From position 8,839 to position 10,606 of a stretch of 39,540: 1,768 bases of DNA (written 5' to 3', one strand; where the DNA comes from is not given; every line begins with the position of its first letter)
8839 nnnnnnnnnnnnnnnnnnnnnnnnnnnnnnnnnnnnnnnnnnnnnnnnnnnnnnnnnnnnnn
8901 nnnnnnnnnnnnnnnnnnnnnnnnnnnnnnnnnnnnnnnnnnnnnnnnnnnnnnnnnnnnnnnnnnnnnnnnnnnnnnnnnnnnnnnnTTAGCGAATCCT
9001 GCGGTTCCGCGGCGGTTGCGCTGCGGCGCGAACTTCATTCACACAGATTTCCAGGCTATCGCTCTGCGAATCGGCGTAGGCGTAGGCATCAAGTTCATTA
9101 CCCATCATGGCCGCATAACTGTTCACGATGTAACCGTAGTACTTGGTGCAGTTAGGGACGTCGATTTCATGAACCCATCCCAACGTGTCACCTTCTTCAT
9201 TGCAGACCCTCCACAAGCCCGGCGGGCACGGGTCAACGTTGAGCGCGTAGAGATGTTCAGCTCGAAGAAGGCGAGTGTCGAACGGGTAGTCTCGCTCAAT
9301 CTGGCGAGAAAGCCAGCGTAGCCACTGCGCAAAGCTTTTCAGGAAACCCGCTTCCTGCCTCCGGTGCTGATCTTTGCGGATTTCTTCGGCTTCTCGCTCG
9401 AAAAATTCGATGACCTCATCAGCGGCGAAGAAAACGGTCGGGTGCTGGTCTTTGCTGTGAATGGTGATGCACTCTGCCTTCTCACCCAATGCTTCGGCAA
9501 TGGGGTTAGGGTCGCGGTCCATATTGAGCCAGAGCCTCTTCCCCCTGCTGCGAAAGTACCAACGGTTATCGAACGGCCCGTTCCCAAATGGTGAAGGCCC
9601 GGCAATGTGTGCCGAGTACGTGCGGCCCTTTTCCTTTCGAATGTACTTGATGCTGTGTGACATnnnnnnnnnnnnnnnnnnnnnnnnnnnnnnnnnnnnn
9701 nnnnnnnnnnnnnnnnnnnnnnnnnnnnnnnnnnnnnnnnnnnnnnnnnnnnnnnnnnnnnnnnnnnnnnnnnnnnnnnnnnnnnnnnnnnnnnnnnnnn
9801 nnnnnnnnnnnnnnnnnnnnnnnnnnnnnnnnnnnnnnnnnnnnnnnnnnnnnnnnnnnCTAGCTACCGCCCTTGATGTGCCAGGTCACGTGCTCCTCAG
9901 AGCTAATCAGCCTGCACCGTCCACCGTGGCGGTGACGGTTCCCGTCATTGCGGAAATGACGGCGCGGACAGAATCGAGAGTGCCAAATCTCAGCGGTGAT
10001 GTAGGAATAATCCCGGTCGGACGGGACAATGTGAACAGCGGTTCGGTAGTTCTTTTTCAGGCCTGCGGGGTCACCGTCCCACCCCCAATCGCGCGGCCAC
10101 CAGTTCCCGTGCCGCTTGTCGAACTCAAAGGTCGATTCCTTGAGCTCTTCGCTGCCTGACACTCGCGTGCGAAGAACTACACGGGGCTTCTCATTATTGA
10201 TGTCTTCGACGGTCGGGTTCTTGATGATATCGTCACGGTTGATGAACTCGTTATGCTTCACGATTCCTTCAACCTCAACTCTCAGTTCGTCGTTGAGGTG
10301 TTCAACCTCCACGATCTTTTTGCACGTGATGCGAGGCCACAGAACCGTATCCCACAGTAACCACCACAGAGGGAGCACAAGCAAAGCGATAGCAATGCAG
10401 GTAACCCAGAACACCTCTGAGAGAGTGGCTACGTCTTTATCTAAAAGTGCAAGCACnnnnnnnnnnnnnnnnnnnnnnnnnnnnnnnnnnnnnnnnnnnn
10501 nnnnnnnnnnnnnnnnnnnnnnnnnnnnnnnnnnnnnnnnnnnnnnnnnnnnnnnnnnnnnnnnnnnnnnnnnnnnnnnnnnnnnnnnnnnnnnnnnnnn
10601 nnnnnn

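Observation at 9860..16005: Three paralogous membrane-anchored Cys/His-rich proteins, each paired with tiny membrane proteins; two sit in duplicated promoter-gene-terminator modules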

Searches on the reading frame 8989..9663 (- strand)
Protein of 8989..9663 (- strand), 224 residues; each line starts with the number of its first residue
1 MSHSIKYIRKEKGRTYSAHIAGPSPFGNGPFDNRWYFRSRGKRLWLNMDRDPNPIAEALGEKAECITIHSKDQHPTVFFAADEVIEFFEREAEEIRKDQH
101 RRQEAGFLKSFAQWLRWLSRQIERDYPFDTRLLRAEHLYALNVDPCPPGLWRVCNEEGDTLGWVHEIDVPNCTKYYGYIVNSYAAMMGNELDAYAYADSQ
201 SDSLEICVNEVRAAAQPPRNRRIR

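Call 5: search_protein_families(library=pfam, proteins=[window:8989-9663:-], max_evalue=0.1)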
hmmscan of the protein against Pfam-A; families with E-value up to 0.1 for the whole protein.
window:8989-9663:- (224 aa): 1 family
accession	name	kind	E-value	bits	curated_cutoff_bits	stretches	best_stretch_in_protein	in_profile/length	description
PF08670.17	MEKHLA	-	0.037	14.4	23.7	0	37-97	12-71/143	MEKHLA domain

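Call 37: search_protein_families(library=padloc, proteins=[window:8989-9663:-], max_evalue=0.1)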
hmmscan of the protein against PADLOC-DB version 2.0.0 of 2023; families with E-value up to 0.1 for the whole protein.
window:8989-9663:- (224 aa): 0 families

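Call 38: search_protein_families(library=phrogs, proteins=[window:8989-9663:-], max_evalue=0.1)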
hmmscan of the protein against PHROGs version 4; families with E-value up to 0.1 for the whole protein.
window:8989-9663:- (224 aa): 0 families

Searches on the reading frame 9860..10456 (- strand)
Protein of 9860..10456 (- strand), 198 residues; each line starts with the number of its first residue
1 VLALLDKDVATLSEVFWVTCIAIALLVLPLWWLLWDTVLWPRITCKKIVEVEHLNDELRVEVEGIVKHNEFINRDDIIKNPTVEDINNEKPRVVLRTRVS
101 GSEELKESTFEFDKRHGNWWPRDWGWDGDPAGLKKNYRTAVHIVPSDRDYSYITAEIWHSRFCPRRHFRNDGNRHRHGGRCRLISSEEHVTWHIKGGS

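Call 5: search_protein_families(library=pfam, proteins=[window:9860-10456:-], max_evalue=0.1)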
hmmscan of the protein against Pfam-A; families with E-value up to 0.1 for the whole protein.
window:9860-10456:- (198 aa): 0 families

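Call 9: find_homologous_proteins(query=A1, max_evalue=0.001)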
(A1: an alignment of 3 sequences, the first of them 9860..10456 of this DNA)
Query A1 (3 sequences) (198 aa, profile of the alignment): 166 proteins with E <= 0.001 among 2045 candidates; the best 120 are listed.
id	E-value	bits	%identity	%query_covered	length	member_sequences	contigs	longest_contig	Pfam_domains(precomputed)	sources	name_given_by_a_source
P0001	1.4e-94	334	41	75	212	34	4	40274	-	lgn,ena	-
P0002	1.3e-93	330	40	75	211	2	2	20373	-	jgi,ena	jgi:hypothetical protein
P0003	5.0e-92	325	39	77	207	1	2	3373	-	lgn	-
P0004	2.0e-91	323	39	77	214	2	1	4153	-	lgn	-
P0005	3.5e-89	316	38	75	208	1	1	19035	-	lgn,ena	-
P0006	4.8e-89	315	40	78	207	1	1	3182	-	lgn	-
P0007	2.6e-87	310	40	82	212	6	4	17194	-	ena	-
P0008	6.6e-85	302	34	90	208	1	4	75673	-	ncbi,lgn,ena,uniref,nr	ncbi:hypothetical protein [Rothia aeria]|uniref:hypothetical protein n=1 Tax=Rothia aeria TaxID=1720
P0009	6.8e-85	302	34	91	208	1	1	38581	-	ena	-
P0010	1.0e-84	301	34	94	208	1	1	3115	-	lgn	-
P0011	1.2e-84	301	34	90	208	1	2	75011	-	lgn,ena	-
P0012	1.8e-84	301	34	90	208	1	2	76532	-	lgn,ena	-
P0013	2.7e-84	300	34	90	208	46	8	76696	-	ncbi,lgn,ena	-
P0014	2.9e-84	300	34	94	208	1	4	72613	-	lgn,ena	-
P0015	1.2e-83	298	85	99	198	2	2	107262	-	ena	-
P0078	3.5e-73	264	38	94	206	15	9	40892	-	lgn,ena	-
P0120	2.9e-39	153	39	65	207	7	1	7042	-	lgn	-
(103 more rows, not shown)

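Call 37: search_protein_families(library=padloc, proteins=[window:9860-10456:-], max_evalue=0.1)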
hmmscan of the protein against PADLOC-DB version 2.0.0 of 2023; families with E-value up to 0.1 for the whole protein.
window:9860-10456:- (198 aa): 0 families

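Call 38: search_protein_families(library=phrogs, proteins=[window:9860-10456:-], max_evalue=0.1)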
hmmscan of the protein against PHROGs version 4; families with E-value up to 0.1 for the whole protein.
window:9860-10456:- (198 aa): 0 families

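Call 40: find_encoding_contigs(protein=P0015, flank=10000, max_places=3)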
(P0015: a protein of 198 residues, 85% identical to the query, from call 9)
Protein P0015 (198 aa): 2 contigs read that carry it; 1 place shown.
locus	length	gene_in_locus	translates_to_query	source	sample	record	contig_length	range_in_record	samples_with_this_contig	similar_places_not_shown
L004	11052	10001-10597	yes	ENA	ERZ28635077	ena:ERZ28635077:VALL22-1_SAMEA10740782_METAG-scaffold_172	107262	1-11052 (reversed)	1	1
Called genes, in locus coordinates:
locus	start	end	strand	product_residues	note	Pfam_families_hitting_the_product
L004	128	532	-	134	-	-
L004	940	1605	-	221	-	-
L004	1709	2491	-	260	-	-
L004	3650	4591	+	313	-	PF26125:AcrVA2-like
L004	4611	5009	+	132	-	-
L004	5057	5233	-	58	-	-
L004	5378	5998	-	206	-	-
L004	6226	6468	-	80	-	-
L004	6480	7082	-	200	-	-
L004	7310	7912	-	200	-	-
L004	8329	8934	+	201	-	-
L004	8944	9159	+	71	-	-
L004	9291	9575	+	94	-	PF12728:HTH_17 (weak)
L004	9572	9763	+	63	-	-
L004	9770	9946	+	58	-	-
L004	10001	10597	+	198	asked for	-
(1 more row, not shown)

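Call 41: find_encoding_contigs(protein=P0120, flank=10000, max_places=3)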
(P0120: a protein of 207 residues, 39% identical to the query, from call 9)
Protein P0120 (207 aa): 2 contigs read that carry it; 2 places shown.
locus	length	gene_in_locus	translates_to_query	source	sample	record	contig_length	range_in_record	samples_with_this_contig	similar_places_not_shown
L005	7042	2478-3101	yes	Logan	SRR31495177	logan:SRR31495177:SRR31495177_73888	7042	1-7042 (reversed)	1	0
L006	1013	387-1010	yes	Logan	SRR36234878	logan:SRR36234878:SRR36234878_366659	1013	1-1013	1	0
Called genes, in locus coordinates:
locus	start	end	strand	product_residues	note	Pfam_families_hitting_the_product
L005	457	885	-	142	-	-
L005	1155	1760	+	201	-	-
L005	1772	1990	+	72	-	-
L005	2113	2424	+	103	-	PF12728:HTH_17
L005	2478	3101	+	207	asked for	-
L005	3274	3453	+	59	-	-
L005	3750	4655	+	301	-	-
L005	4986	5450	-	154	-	-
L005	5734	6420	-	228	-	-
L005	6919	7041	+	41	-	?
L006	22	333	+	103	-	PF12728:HTH_17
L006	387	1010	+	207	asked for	-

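Call 47: find_encoding_contigs(protein=P0008, flank=10000, max_places=3)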
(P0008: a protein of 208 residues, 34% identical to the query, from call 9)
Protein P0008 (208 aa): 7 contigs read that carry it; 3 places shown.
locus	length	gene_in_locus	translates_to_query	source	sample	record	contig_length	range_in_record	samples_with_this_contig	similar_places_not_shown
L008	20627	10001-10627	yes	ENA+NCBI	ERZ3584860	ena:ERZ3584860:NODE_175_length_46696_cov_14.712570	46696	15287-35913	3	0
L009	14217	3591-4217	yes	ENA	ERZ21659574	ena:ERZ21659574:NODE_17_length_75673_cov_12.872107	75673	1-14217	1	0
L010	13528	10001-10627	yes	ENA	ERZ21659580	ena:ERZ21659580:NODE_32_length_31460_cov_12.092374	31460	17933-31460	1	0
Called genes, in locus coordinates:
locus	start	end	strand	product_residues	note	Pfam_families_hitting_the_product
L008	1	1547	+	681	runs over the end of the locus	-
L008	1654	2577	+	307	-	-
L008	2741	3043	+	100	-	-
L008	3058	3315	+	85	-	-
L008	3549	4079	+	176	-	-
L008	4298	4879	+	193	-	-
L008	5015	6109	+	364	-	PF01381:HTH_3, PF12844:HTH_19 (faint), PF13443:HTH_26 (weak), PF13560:HTH_31, PF06114:Peptidase_M78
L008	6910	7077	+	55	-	-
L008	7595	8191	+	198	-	-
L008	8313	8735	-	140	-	-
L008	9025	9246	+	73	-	-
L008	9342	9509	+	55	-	-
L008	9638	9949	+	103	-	PF12728:HTH_17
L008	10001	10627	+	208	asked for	-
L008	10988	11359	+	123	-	PF00436:SSB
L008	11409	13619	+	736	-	PF01580:FtsK_SpoIIIE (faint)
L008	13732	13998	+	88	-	-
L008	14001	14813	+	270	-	PF04307:YdjM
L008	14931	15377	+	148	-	-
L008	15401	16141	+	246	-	-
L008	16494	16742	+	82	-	-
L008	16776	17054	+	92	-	-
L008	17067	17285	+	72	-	-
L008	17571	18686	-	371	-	PF00589:Phage_integrase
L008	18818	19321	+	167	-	-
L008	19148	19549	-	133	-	-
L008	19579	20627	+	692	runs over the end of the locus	PF21686:LigD_Prim-Pol (faint)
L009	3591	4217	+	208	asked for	-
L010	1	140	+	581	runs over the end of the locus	-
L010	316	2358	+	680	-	-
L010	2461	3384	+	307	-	-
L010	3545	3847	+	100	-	-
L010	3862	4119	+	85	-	-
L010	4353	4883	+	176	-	-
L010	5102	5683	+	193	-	-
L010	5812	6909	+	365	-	PF01381:HTH_3, PF12844:HTH_19 (faint), PF13443:HTH_26 (weak), PF13560:HTH_31, PF06114:Peptidase_M78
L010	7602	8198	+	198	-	-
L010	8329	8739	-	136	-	-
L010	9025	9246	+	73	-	-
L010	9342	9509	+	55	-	-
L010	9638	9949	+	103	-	PF12728:HTH_17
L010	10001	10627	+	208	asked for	-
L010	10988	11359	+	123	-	PF00436:SSB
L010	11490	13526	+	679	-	?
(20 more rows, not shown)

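Call 48: find_encoding_contigs(protein=P0078, flank=10000, max_places=4)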
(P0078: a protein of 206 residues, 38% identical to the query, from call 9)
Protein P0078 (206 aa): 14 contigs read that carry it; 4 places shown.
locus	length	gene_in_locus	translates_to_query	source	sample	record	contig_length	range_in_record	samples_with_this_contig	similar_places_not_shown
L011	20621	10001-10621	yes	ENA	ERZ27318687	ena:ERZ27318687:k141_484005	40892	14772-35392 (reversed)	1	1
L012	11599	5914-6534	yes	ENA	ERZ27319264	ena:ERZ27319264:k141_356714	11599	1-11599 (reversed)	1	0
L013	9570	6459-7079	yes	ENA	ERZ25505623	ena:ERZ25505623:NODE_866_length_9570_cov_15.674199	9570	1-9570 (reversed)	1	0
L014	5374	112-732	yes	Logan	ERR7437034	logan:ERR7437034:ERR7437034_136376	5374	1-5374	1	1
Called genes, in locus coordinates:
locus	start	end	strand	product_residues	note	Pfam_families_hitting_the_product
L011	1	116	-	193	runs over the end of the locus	-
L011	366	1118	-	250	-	-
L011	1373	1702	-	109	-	-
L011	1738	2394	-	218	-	PF01656:CbiA, PF03308:MeaB (faint), PF07015:VirC1, PF09140:MipZ, PF10609:ParA (weak), PF13614:AAA_31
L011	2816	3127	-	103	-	-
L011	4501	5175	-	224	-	-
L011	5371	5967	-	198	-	-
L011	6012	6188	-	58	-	-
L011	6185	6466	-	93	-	PF12728:HTH_17 (weak)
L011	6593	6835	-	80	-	-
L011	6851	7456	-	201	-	-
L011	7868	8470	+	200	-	-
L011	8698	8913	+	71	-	-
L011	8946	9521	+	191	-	-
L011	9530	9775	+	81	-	-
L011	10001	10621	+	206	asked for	-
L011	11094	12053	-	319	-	PF26125:AcrVA2-like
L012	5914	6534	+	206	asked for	-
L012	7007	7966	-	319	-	PF26125:AcrVA2-like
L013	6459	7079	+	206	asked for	-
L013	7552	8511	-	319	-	PF26125:AcrVA2-like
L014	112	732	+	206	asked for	-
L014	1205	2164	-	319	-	PF26125:AcrVA2-like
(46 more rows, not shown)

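Call 63: search_protein_families(library=ncbifam, proteins=[window:9860-10456:-], max_evalue=0.01)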
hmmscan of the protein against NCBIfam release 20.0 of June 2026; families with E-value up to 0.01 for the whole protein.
window:9860-10456:- (198 aa): 2 families
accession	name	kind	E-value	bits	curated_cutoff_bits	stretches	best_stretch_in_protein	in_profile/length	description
NF033218.1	anchor_AmaP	equivalog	0.0069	16.2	55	1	16-109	51-140/166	alkaline shock response membrane anchor protein AmaP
NF006039.0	PRK08182.1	subfamily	0.0094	15.9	70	0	69-141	3-76/150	single-stranded DNA-binding protein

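Call 93: search_protein_families(library=ncbifam, proteins=[L010:316-2358:+, L010:2461-3384:+, L010:3545-3847:+, L010:4353-4883:+, L008:11409-13619:+, L008:14931-15377:+, L008:15401-16141:+, L008:18818-19321:+, L008:7595-8191:+, L008:5015-6109:+], max_evalue=0.001)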
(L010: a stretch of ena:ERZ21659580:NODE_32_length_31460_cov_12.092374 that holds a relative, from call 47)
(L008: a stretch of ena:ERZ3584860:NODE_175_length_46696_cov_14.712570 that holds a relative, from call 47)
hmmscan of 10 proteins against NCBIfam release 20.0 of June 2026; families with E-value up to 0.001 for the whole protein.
L010:316-2358:+ (680 aa): 0 families

L010:2461-3384:+ (307 aa): 0 families

L010:3545-3847:+ (100 aa): 0 families

L010:4353-4883:+ (176 aa): 0 families

L008:11409-13619:+ (736 aa): 2 families
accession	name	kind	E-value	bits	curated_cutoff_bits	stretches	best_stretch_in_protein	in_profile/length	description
TIGR03924.1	T7SS_EccC_a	equivalog_domain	3.7e-05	22.7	509.15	0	301-354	414-471/673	type VII secretion protein EccCa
TIGR03928.1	T7_EssCb_Firm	equivalog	0.00048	17.8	778.4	1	332-354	468-490/1296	type VII secretion protein EssC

L008:14931-15377:+ (148 aa): 0 families

L008:15401-16141:+ (246 aa): 0 families

L008:18818-19321:+ (167 aa): 0 families

L008:7595-8191:+ (198 aa): 0 families

L008:5015-6109:+ (364 aa): 6 families
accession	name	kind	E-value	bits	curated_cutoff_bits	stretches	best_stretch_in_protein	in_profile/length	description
NF052239.1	antitox_spr1629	equivalog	4.6e-30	105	335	1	5-309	2-319/377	spr1629 family repressor/antitoxin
NF041951.1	phage_RstR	subfamily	6.1e-11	42.5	80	1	8-94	5-90/108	RstR family transcriptional repressor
NF007257.0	PRK09706.1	subfamily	1.8e-05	24.5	101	1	7-76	7-77/135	transcriptional repressor DicA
NF047542.1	telomere_Tap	equivalog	6.1e-05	21.9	600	1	13-103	25-116/695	telomere-associated protein Tap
NF007481.0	PRK10072.1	equivalog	0.00017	22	110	1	9-49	37-77/96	HTH-type transcriptional regulator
NF038139.1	Reg_Aceta_RamB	equivalog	0.00044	19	700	1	6-68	3-65/465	acetate metabolism transcriptional regulator RamB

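Call 94: search_protein_families(library=padloc, proteins=[L010:316-2358:+, L010:2461-3384:+, L010:3545-3847:+, L010:3862-4119:+, L010:4353-4883:+, L010:5102-5683:+, L008:14931-15377:+, L008:15401-16141:+], max_evalue=0.01)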
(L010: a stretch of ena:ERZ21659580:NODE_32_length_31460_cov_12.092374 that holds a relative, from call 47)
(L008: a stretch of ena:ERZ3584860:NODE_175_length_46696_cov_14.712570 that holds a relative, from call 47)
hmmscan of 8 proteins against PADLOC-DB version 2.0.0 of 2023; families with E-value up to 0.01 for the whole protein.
L010:316-2358:+ (680 aa): 0 families

L010:2461-3384:+ (307 aa): 0 families

L010:3545-3847:+ (100 aa): 0 families

L010:3862-4119:+ (85 aa): 0 families

L010:4353-4883:+ (176 aa): 0 families

L010:5102-5683:+ (193 aa): 0 families

L008:14931-15377:+ (148 aa): 0 families

L008:15401-16141:+ (246 aa): 0 families
